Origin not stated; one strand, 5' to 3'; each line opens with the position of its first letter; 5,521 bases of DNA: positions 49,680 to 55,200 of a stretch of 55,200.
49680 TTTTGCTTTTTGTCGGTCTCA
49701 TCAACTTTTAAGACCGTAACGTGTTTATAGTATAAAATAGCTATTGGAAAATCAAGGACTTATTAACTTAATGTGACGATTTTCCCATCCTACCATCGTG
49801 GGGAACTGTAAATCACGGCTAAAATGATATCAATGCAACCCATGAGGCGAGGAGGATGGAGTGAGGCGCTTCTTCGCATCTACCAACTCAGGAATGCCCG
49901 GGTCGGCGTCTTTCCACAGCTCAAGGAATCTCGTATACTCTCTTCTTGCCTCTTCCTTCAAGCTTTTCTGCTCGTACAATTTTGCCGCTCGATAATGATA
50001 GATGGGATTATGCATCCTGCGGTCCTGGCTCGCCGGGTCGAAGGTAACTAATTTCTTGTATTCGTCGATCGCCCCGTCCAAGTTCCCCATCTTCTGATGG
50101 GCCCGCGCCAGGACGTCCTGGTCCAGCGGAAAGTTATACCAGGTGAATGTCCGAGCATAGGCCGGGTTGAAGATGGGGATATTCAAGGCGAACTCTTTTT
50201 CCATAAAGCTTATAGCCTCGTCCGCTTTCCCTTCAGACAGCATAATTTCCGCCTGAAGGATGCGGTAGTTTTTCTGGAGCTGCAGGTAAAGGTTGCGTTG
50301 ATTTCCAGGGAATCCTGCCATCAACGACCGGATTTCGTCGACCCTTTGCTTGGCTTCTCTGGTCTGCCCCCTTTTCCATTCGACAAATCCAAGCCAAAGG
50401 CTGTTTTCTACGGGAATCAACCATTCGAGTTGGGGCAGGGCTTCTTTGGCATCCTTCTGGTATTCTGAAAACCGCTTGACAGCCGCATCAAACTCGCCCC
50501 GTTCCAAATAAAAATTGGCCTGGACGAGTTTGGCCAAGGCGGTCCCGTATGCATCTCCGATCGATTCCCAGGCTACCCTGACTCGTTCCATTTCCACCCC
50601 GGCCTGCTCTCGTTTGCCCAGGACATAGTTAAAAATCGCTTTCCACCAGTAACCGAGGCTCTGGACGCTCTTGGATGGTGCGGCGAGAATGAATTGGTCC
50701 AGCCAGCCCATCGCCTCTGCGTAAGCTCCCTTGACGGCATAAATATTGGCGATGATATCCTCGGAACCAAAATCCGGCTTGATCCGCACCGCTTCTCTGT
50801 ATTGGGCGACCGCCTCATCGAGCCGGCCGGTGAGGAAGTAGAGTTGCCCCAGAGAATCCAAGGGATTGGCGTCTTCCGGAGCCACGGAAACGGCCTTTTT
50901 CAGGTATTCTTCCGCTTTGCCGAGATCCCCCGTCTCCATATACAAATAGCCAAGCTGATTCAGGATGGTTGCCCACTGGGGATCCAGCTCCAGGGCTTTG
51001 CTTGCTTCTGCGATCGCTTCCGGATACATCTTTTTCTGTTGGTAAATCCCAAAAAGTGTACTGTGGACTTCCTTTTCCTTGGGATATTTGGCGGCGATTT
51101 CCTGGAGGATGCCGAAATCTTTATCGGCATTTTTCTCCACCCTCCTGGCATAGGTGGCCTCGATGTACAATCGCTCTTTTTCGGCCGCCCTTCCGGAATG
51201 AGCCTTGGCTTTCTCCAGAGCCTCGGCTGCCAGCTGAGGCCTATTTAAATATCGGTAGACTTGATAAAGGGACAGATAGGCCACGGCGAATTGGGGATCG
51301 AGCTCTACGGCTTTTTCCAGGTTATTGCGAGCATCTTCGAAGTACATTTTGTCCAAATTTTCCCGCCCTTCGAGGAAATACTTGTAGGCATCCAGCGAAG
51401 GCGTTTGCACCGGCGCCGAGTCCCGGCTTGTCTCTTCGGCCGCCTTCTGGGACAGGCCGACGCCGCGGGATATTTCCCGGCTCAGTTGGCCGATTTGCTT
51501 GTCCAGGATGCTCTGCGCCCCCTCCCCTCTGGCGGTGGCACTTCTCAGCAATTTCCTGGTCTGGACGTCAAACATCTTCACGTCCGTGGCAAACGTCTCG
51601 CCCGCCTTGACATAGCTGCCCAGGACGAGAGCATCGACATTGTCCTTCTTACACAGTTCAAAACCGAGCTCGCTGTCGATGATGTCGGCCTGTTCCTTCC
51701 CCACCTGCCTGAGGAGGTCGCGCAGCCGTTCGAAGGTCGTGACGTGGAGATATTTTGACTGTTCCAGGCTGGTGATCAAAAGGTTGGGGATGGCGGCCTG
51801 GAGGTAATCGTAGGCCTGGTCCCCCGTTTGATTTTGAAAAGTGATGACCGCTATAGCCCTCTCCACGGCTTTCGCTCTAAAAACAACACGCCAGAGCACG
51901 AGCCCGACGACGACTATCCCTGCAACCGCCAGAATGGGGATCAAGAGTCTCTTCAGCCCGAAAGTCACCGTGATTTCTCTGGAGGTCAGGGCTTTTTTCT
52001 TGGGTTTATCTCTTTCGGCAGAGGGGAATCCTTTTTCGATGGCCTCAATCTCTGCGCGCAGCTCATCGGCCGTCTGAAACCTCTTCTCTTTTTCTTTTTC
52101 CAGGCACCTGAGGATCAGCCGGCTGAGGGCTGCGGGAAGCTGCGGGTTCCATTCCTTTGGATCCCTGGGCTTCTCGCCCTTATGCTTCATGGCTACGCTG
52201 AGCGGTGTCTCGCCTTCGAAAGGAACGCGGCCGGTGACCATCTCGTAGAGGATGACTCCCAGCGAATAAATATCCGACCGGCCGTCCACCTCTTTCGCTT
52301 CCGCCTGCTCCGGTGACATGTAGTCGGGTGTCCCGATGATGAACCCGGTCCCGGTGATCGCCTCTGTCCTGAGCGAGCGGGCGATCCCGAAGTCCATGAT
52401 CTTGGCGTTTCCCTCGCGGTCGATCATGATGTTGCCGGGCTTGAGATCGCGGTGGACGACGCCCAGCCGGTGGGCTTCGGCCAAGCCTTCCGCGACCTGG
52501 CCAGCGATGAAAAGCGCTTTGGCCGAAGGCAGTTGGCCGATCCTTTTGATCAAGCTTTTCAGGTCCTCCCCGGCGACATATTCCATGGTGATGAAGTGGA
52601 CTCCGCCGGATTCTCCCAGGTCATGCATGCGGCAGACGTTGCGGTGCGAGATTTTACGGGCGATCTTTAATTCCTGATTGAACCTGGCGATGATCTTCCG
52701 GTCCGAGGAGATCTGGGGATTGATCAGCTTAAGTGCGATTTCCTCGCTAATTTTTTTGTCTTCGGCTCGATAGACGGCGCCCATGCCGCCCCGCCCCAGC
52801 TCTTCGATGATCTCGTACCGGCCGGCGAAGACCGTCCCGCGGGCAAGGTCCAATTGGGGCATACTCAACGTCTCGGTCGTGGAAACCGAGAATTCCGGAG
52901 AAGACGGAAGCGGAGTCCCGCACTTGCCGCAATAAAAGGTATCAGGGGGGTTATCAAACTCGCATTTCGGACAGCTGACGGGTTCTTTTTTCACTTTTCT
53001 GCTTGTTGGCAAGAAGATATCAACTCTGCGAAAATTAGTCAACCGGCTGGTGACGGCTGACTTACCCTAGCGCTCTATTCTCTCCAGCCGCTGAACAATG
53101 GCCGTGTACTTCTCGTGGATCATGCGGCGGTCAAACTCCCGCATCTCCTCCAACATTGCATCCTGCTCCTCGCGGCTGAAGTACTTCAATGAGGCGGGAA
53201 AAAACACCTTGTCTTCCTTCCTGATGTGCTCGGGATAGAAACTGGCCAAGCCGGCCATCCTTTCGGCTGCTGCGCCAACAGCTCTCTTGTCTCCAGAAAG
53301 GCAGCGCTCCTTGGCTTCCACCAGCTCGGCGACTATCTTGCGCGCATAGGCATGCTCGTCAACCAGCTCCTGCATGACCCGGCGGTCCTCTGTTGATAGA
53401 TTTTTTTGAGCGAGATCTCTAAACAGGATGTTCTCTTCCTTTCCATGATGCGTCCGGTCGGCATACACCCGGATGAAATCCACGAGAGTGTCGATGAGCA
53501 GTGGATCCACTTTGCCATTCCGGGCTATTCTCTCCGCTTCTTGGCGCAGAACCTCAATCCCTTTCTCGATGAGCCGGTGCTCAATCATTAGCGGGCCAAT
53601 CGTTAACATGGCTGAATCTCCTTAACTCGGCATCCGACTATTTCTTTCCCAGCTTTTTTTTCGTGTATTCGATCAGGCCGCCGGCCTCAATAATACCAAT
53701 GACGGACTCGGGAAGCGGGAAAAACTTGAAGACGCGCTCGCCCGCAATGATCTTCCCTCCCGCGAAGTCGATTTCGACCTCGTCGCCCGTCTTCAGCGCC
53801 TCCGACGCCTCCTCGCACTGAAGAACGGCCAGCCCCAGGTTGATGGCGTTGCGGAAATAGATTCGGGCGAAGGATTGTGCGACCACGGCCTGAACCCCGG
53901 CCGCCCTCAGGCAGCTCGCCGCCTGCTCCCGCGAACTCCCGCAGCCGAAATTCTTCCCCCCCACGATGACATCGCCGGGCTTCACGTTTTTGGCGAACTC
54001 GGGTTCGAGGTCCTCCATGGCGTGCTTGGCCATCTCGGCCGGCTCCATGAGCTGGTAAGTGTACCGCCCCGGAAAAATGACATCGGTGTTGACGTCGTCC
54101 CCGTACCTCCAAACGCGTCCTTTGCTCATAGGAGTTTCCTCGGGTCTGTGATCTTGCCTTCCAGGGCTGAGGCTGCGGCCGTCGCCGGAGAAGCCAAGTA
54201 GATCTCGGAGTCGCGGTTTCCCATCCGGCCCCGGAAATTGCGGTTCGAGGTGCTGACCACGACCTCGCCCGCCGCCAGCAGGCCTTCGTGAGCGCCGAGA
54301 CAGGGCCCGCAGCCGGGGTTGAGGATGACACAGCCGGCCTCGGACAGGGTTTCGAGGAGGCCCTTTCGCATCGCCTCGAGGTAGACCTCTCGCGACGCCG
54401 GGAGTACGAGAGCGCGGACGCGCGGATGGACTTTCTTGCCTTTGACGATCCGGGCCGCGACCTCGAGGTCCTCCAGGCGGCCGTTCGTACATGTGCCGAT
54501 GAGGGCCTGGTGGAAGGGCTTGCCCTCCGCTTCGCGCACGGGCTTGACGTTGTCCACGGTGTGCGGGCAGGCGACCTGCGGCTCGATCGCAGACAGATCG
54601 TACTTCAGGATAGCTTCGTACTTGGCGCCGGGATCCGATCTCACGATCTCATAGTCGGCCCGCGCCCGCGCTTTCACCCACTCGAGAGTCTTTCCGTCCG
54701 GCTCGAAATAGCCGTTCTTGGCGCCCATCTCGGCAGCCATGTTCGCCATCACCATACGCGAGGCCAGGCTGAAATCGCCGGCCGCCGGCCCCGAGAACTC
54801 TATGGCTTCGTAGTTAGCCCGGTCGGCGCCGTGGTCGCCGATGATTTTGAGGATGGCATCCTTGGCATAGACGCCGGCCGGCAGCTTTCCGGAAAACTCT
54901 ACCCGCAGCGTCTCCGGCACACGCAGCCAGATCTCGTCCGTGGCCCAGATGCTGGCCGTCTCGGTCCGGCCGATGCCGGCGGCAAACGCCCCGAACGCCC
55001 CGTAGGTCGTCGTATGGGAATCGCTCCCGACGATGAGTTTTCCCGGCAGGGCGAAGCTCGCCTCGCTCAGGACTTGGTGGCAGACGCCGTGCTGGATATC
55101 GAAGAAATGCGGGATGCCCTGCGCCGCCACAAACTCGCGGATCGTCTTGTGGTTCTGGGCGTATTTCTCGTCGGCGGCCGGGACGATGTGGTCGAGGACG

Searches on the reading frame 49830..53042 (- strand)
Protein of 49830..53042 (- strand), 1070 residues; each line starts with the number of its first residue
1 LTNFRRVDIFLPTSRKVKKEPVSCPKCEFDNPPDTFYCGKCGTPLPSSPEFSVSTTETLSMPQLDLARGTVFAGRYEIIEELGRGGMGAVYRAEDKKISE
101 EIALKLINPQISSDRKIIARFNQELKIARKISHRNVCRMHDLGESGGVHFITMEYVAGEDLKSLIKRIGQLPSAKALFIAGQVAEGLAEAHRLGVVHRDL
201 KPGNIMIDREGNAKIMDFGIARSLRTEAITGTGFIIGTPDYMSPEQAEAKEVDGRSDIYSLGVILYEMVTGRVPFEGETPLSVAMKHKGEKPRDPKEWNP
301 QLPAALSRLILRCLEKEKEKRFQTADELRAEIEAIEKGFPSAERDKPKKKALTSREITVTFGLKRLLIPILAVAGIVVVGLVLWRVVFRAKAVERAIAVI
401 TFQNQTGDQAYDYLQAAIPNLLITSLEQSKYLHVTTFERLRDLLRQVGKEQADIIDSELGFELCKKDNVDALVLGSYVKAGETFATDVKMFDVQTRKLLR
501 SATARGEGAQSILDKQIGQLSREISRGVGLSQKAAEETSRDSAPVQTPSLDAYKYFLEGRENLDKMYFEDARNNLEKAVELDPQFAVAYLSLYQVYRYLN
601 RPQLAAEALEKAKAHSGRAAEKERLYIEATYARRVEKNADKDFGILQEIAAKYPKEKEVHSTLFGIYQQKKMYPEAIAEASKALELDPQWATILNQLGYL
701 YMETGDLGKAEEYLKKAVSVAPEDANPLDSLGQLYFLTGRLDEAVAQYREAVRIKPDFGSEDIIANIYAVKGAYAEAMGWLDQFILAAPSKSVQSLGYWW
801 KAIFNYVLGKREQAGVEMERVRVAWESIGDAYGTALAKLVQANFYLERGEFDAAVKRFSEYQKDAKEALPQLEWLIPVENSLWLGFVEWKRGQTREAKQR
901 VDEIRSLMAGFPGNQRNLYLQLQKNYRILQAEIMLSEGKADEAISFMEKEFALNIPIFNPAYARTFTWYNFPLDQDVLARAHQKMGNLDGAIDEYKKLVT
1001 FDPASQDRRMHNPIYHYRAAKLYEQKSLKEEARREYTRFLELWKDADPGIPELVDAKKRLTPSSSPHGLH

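Call 47: search_protein_families(library=pfam, proteins=[window:49830-53042:-], max_evalue=0.001)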
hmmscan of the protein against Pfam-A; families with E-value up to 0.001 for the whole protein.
window:49830-53042:- (1070 aa): 22 families
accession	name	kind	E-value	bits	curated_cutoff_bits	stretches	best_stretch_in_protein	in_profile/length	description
PF00069.31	Pkinase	-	1.2e-55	189.2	31.7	1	76-325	1-255/263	Protein kinase domain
PF07714.23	PK_Tyr_Ser-Thr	-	1.6e-37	129.7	23.1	1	77-323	2-250/258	Protein tyrosine and serine/threonine kinase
PF07719.23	TPR_2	-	1.1e-25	88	27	2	692-724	2-34/34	Tetratricopeptide repeat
PF13181.12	TPR_8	-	9.2e-23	78.9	25.7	2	692-723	2-33/34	Tetratricopeptide repeat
PF13414.12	TPR_11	-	6.5e-20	71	26.8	2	732-757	1-26/42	TPR repeat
PF13424.12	TPR_12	-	8.2e-19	68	30.1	2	691-755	3-75/77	Tetratricopeptide repeat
PF00515.34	TPR_1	-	2.3e-18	65.6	27.8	2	692-724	2-34/34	Tetratricopeptide repeat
PF14559.12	TPR_19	-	3.2e-15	56.6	25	2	670-726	4-60/68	Tetratricopeptide repeat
PF13428.12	TPR_14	-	5e-15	54.9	23.5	0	694-725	4-35/44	Tetratricopeptide repeat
PF13432.12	TPR_16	-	2.5e-12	47.5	32.7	1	696-757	2-63/65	Tetratricopeptide repeat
PF13374.12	TPR_10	-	6.4e-10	39.2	27.5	0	690-720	1-31/42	Tetratricopeptide repeat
PF13431.12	TPR_17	-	1.2e-09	38.1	24.4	0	682-712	4-34/34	Tetratricopeptide repeat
PF13176.12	TPR_7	-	2.3e-08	33.9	27.9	0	694-724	2-34/36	Tetratricopeptide repeat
PF03109.22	ABC1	-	1.2e-07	31.6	22.9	1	150-228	144-221/244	ABC1 atypical kinase-like domain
PF17874.7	TPR_MalT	-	4.4e-07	29.9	45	0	671-771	61-167/336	MalT-like TPR region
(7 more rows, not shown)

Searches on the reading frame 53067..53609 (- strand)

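Call 84: search_protein_families(library=pfam, proteins=[window:53067-53609:-], max_evalue=0.001)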
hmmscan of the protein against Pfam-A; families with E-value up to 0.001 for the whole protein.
window:53067-53609:- (180 aa): 1 family
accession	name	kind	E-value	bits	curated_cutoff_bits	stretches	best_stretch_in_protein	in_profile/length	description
PF01814.28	Hemerythrin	-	1.5e-19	71.2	25.3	2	8-139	7-126/127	Hemerythrin HHE cation binding domain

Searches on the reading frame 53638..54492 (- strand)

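Call 84: search_protein_families(library=pfam, proteins=[window:53638-54492:-], max_evalue=0.001)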
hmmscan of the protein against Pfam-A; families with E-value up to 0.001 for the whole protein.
window:53638-54492:- (284 aa): 1 family
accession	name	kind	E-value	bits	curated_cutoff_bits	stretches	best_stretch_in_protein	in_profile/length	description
PF00694.25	Aconitase_C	-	3.7e-18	66.6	22.8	1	175-227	77-129/131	Aconitase C-terminal domain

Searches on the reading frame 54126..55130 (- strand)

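Call 84: search_protein_families(library=pfam, proteins=[window:54126-55130:-], max_evalue=0.001)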
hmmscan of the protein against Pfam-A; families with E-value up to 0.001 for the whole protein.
window:54126-55130:- (334 aa): 2 families
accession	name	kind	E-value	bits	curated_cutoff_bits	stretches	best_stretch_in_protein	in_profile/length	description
PF00330.25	Aconitase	-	4e-99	333.1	28.7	1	5-325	98-463/463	Aconitase family (aconitate hydratase)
PF04412.18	AcnX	-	0.00059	19.1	31.5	1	218-274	302-357/400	Aconitase X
